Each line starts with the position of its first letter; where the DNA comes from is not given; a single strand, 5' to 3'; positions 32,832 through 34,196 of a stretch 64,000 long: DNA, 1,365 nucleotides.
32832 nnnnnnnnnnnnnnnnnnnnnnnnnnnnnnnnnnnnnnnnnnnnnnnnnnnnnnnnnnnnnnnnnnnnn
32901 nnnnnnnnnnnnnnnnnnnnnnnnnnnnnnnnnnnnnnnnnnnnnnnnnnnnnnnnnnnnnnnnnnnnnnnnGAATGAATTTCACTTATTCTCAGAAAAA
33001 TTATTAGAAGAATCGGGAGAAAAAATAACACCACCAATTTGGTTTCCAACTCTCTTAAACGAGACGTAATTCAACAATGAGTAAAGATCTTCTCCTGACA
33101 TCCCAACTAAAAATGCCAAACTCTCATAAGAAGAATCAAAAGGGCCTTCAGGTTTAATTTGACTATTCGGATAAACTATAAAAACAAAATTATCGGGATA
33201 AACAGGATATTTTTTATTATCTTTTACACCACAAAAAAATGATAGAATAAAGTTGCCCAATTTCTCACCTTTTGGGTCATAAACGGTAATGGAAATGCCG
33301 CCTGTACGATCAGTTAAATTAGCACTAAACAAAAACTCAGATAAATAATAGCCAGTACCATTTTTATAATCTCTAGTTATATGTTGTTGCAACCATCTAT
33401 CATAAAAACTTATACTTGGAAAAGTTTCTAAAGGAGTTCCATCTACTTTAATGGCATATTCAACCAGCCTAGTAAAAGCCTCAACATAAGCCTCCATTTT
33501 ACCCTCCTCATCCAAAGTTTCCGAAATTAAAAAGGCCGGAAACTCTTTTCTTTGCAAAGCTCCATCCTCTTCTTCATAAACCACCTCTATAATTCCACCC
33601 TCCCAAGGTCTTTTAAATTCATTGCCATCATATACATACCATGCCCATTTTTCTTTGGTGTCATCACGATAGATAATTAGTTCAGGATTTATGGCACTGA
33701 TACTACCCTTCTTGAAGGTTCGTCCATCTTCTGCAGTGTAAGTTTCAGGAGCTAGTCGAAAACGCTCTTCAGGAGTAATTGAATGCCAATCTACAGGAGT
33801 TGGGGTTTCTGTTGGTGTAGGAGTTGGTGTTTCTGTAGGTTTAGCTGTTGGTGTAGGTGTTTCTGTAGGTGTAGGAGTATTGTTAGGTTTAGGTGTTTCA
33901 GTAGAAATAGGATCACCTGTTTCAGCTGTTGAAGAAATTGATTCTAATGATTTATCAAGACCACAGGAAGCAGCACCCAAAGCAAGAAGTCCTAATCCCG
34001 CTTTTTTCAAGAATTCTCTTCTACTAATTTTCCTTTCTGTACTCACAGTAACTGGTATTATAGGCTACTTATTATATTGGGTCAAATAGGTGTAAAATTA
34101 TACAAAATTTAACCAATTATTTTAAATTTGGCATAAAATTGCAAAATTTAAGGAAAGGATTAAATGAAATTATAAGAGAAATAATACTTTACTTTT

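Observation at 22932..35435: Three Tat-signal lipoprotein genes share an identical promoter, GTG start and N-terminal module but carry different C-terminal domains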

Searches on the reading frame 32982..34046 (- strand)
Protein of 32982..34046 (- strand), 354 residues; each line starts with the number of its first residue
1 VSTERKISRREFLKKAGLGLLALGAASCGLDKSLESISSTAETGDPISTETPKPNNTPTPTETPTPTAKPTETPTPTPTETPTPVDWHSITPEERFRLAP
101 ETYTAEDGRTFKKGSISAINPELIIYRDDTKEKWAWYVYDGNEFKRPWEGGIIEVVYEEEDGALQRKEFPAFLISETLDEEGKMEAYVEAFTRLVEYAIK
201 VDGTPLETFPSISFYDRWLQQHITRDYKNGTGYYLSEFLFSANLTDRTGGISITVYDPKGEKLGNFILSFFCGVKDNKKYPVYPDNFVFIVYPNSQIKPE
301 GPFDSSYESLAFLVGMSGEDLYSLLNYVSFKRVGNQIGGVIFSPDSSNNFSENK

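Call 5: search_protein_families(library=pfam, proteins=[window:32982-34046:-], max_evalue=0.1)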
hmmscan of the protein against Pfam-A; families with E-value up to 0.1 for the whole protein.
window:32982-34046:- (354 aa): 0 families

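Call 6: search_protein_families(library=ncbifam, proteins=[window:32982-34046:-], max_evalue=0.1)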
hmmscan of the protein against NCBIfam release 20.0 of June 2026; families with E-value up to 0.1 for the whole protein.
window:32982-34046:- (354 aa): 5 families
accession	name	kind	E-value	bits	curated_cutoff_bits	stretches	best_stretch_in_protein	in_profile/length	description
NF037973.1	metallo_SslE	exception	0.0013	16.2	3000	1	44-115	50-121/1519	lipoprotein metalloprotease SslE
TIGR01409.1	TAT_signal_seq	domain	0.0016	18.7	16.7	1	7-27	1-21/29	twin-arginine translocation signal domain-containing protein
NF033186.1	internalin_K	exception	0.019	13.4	1100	1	48-85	506-541/604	class 1 internalin InlK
TIGR02811.1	formate_TAT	hypoth_equivalog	0.035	14.4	48.45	1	4-27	6-29/66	formate dehydrogenase region TAT target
NF038009.1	TatB_1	subfamily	0.091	13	100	0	5-41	12-44/70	twin-arginine translocation system-associated protein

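Call 11: find_homologous_proteins(query=window:32982-34046:-)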
Query window:32982-34046:- (354 aa): 15 proteins with E <= 0.001 among 8000 candidates.
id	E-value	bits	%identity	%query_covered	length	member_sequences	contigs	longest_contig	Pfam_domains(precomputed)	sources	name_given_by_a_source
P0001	1.0e-238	809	100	100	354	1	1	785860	-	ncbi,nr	ncbi:MAG: hypothetical protein KatS3mg088_736 [Patescibacteria group bacterium]|nr:MAG: hypothetical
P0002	3.0e-128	446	65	93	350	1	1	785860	-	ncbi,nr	ncbi:MAG: hypothetical protein KatS3mg088_737 [Patescibacteria group bacterium]|nr:MAG: hypothetical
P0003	1.3e-115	404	61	90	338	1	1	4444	-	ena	-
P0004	1.6e-17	81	25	65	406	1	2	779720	-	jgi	jgi:hypothetical protein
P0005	6.5e-8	50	48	16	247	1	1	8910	-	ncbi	-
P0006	3.4e-7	47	-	-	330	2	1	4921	-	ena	-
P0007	8.4e-7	46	65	6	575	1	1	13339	-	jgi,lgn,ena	jgi:hypothetical protein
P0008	7.7e-6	43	-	-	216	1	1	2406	-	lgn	-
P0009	3.8e-5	41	36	8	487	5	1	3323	PF18099.8,PF04151.22,PF03422.22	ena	-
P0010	5.7e-5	40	-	-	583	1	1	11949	-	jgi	-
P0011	3.5e-4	38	-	-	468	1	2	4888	-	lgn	-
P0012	3.6e-4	38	47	9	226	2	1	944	-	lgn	-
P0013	3.7e-4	37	-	-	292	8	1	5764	PF16158.12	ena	-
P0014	6.2e-4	37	-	-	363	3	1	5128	PF13930.13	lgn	-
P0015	7.2e-4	37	-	-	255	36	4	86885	PF01476.27,PF23473.2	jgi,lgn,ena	jgi:LysM repeat protein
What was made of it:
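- Tried and rejected: The full-length search was swamped by Pro/Thr-linker words and did not even return gene A (call 11).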

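Call 14: find_encoding_contigs(protein=P0003, flank=5000)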
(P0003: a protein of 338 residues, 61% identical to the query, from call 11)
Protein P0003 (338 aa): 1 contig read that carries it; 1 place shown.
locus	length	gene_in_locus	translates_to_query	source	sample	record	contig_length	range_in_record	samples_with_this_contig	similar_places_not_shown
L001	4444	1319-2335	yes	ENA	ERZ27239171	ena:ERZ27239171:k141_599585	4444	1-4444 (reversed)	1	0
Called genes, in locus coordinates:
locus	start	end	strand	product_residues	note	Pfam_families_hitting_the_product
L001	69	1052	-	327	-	PF00589:Phage_integrase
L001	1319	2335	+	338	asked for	-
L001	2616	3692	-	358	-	-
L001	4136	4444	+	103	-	?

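Call 15: find_encoding_contigs(protein=P0004, flank=10000, max_places=3)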
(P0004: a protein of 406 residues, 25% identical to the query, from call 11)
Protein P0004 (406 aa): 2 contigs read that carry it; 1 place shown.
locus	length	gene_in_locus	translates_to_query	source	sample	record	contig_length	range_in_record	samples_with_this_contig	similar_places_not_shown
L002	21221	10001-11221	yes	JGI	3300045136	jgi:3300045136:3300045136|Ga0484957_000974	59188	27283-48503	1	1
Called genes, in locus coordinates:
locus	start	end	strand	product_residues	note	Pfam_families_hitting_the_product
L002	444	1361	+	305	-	PF03808:Glyco_tran_WecG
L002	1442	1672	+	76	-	PF12728:HTH_17, PF13411:MerR_1, PF00376:MerR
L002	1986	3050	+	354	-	PF00348:polyprenyl_synt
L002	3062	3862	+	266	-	PF01522:Polysacc_deac_1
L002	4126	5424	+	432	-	PF01255:Prenyltransf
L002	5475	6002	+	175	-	-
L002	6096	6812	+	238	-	-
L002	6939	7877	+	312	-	-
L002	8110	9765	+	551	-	-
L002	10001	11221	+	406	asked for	-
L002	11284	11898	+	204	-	-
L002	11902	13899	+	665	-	-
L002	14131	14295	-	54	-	-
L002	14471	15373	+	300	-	PF14402:7TM_transglut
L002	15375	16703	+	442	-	PF14397:ATPgrasp_ST, PF02655:ATP-grasp_3 (faint), PF08443:RimK (faint), PF05618:RimB-like (faint)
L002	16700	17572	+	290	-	PF18030:Rimk_N (weak), PF08443:RimK, PF02222:ATP-grasp, PF02955:GSH-S_ATP, PF07478:Dala_Dala_lig_C (faint)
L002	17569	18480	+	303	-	PF02655:ATP-grasp_3, PF02786:CPSase_L_D2 (faint), PF08443:RimK, PF02222:ATP-grasp, PF02955:GSH-S_ATP, PF03133:TTL (faint), PF14397:ATPgrasp_ST (faint), PF07478:Dala_Dala_lig_C (faint)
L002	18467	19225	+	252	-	-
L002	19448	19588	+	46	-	-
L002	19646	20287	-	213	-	-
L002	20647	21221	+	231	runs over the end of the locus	-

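Call 43: search_protein_families(library=pfam, proteins=[L001:69-1052:-, L001:2682-3788:+], max_evalue=0.01)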
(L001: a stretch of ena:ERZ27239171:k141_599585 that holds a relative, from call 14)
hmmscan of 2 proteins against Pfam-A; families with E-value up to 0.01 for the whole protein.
L001:69-1052:- (327 aa): 1 family
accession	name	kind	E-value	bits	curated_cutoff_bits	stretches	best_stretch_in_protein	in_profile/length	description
PF00589.27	Phage_integrase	-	9.9e-32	110.5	27.1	1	135-302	3-167/172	Phage integrase family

L001:2682-3788:+ (368 aa): 3 families
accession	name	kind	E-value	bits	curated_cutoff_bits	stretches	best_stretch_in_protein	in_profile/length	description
PF01385.25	OrfB_IS605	-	1.6e-28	99.7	30.5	1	165-276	3-118/120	Probable transposase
PF07282.18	Cas12f1-like_TNB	-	5.8e-22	78.1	26.3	1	291-356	1-60/60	Cas12f1-like, TNB domain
PF12323.14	HTH_OrfB_IS605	-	1.3e-16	60.2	21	1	1-45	1-46/47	Helix-turn-helix domain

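Call 45: find_homologous_proteins(query=L001:69-1052:-, max_evalue=1e-20)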
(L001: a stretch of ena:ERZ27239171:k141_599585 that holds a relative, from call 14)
Query L001:69-1052:- (327 aa): 6052 proteins with E <= 1e-20 among 8000 candidates; the best 120 are listed.
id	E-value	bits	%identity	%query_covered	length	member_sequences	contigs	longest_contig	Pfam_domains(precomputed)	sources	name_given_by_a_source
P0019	2.3e-197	672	94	100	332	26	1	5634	PF00589.28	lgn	-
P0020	4.1e-186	635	87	100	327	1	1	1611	PF00589.28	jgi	-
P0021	1.1e-184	631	89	100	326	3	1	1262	PF00589.28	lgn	-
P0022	6.8e-182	622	87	99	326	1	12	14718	PF00589.28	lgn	-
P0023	4.0e-181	619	87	100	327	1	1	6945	PF00589.28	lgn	-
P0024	9.2e-167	572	79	99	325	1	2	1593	PF00589.28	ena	-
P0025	4.6e-166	570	78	99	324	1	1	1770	PF00589.28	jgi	-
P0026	7.4e-163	559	77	99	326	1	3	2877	PF00589.28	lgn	-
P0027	7.1e-161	553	77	96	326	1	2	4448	PF00589.28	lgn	-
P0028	9.9e-161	552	79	98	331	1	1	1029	PF00589.28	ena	-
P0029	9.2e-160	549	76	99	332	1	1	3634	PF00589.28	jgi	jgi:site-specific recombinase XerD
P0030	1.9e-155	535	77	98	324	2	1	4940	PF00589.28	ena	-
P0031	8.3e-155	533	75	99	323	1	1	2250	PF00589.28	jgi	jgi:site-specific recombinase XerD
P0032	2.9e-154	531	78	94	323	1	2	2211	PF00589.28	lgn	-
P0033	4.3e-152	524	76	96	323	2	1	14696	PF00589.28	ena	-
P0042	1.2e-142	493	69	99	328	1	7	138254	PF00589.28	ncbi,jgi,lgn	-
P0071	2.6e-132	459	70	92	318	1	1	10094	PF00589.28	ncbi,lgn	-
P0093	3.3e-129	449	66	98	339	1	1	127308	PF00589.28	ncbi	-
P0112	9.3e-128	444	63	98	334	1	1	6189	PF00589.28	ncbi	-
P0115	1.1e-127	444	65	98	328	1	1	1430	PF00589.28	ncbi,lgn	-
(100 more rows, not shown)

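Call 48: find_encoding_contigs(protein=P0019, flank=6000, max_places=4)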
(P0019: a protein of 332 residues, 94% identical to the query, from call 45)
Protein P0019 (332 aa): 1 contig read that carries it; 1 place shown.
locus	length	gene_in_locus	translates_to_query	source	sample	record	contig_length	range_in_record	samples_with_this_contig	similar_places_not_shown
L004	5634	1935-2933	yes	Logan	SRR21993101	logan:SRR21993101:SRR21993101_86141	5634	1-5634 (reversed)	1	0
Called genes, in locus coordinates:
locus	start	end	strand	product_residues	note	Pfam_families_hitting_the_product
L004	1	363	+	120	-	?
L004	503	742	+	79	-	-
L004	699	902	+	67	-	-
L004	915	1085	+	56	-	-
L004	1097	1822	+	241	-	-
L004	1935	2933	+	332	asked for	PF00589:Phage_integrase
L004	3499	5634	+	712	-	?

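Call 49: find_encoding_contigs(protein=P0022, flank=8000, max_places=4)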
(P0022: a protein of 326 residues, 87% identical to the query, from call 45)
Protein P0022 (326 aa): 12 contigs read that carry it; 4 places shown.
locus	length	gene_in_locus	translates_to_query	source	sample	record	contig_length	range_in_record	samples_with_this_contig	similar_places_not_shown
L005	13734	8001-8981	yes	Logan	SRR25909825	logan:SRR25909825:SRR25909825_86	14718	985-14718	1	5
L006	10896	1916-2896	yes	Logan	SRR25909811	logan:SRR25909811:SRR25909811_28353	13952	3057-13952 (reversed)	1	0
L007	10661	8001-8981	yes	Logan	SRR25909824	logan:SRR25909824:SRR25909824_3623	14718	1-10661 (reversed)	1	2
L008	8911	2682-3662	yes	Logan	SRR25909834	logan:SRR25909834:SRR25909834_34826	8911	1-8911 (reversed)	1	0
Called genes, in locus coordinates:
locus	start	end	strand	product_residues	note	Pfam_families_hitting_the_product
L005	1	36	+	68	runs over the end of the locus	-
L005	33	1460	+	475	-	PF13481:AAA_25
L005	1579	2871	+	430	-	PF01807:Zn_ribbon_DnaG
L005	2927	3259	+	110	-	-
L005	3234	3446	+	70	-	-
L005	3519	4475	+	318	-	-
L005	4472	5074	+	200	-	PF05063:MT-A70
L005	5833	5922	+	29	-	-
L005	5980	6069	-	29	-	-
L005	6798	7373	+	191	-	PF12686:DUF3800 (weak)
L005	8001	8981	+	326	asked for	PF00589:Phage_integrase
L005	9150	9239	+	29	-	-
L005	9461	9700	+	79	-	-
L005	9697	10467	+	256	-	PF00142:Fer4_NifH (faint), PF01656:CbiA, PF02374:ArsA_ATPase, PF06564:CBP_BcsQ, PF09140:MipZ (faint), PF10609:ParA, PF13614:AAA_31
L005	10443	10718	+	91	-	-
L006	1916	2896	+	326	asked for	PF00589:Phage_integrase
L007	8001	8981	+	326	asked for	PF00589:Phage_integrase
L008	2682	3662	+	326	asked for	PF00589:Phage_integrase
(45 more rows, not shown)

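Call 65: list_cluster_members(proteins=[P0042, P0093, P0071, P0112, P0115])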
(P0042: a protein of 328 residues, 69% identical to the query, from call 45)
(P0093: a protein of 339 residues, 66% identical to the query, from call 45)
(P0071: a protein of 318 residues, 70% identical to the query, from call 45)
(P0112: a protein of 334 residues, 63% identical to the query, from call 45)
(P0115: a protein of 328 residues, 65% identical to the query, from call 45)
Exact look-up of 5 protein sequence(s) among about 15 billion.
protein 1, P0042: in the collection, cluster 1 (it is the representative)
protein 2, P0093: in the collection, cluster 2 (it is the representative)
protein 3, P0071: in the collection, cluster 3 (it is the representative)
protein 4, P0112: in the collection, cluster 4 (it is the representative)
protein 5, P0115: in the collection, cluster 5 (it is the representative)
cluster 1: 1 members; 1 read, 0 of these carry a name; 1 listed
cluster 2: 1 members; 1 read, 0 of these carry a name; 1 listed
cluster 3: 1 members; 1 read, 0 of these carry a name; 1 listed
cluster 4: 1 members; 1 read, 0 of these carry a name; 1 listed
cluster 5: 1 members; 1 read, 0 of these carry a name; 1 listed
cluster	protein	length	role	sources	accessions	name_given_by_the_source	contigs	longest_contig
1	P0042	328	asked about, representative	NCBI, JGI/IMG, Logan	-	-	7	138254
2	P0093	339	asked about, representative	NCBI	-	-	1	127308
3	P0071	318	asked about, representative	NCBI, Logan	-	-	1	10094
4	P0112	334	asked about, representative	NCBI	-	-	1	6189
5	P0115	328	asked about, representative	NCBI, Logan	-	-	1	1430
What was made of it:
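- Tried and rejected: Cluster look-up gave no organism names for the integrase relatives (call 65).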

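Call 66: search_dna_similar(query=L001:69-1052:-, collection=plasmids, mode=protein, max_rows=12)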
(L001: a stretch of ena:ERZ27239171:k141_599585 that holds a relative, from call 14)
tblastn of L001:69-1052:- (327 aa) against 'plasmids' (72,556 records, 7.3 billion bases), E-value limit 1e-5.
The search stops at 5000 records and this limit was reached: more records match than are counted here, and every count below describes the 5000 best-scoring records only.
Records with a match: at least 5000; places in all: 7256; records where one place covers at least 80% of the query: 2119.
Best place of each record, by identity: 60-80% 1; <60% 4999.
By first word of the organism name: Escherichia 515; Klebsiella 446; Salmonella 420; Bacillus 367; Enterobacter 325; Enterococcus 218; Agrobacterium 176; Acinetobacter 166; Pseudomonas 150; Rhizobium 148; and 309 more.
By predicted mobility (MOB-suite, as given by PLSDB): conjugative 2769; non-mobilizable 1655; mobilizable 576.
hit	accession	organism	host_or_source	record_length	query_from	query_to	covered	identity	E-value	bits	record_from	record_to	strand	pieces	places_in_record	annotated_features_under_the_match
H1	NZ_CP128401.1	Candidatus Chlorohelix allophototropha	Single colony of Candidatus Chlorohelix ...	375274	2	319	97%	55.3%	2e-108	353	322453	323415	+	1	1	tyrosine-type recombinase/integrase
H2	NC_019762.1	Allocoleopsis franciscana PCC 7113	-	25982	1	319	98%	51.3%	8e-91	303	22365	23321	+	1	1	site-specific integrase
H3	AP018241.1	Microchaete diplosiphon NIES-3275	-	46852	14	319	94%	52.8%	3e-88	295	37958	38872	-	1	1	phage integrase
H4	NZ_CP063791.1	Tolypothrix sp. PCC 7712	Soil sample,soil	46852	14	319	94%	52.8%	3e-88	295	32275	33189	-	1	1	site-specific integrase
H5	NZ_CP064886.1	Tolypothrix sp. PCC 7601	Fresh water sample,Fresh water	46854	14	319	94%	52.8%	3e-88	295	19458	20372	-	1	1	site-specific integrase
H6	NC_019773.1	Anabaena cylindrica PCC 7122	water, most likely pond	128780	3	321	98%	50.0%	5e-84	283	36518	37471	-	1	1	tyrosine-type recombinase/integrase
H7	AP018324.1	Nostoc sp. HK-01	-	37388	14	325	95%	51.1%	2e-92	307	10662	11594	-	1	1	integrase/recombinase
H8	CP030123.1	Brasilonema octagenarum UFV-E1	Eucalyptus grandis,mixed culture,leaves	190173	14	319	94%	51.9%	6e-90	300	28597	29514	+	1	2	integrase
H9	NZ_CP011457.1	Anabaena sp. WA102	Mixed culture,Anderson Lake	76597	14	321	94%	51.5%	2e-90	301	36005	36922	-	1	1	site-specific integrase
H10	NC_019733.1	Crinalium epipsammum PCC 9333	-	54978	2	318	97%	49.7%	1e-88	296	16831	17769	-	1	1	site-specific integrase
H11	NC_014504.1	Gloeothece verrucosa PCC 7822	fresh water in rice field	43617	2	322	98%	49.1%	7e-93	309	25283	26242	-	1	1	site-specific integrase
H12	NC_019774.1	Anabaena cylindrica PCC 7122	water, most likely pond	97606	1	319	98%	49.4%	1e-85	288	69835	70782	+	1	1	tyrosine-type recombinase/integrase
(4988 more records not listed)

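Call 70: find_encoding_contigs(protein=P0005, flank=8000, max_places=3)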
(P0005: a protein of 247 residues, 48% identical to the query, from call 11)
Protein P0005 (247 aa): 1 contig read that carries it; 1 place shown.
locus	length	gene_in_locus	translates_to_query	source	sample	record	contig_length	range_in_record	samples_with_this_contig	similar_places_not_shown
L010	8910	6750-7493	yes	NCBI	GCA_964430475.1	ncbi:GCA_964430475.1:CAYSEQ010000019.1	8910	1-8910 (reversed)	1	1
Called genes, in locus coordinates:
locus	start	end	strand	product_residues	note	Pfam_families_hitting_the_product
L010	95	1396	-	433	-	PF00675:Peptidase_M16, PF05193:Peptidase_M16_C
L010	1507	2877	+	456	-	-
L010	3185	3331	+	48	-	-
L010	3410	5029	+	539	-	-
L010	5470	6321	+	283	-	PF14378:PAP2_3, PF01569:PAP2 (weak)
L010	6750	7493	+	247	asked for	-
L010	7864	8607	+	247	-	-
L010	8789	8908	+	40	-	?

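Call 78: find_encoding_contigs(protein=P0002, flank=3000, max_places=6)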
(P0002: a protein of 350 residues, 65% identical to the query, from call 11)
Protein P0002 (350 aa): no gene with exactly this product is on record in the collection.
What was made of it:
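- Tried and rejected: Gene C is not on record as an exact product (call 78).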
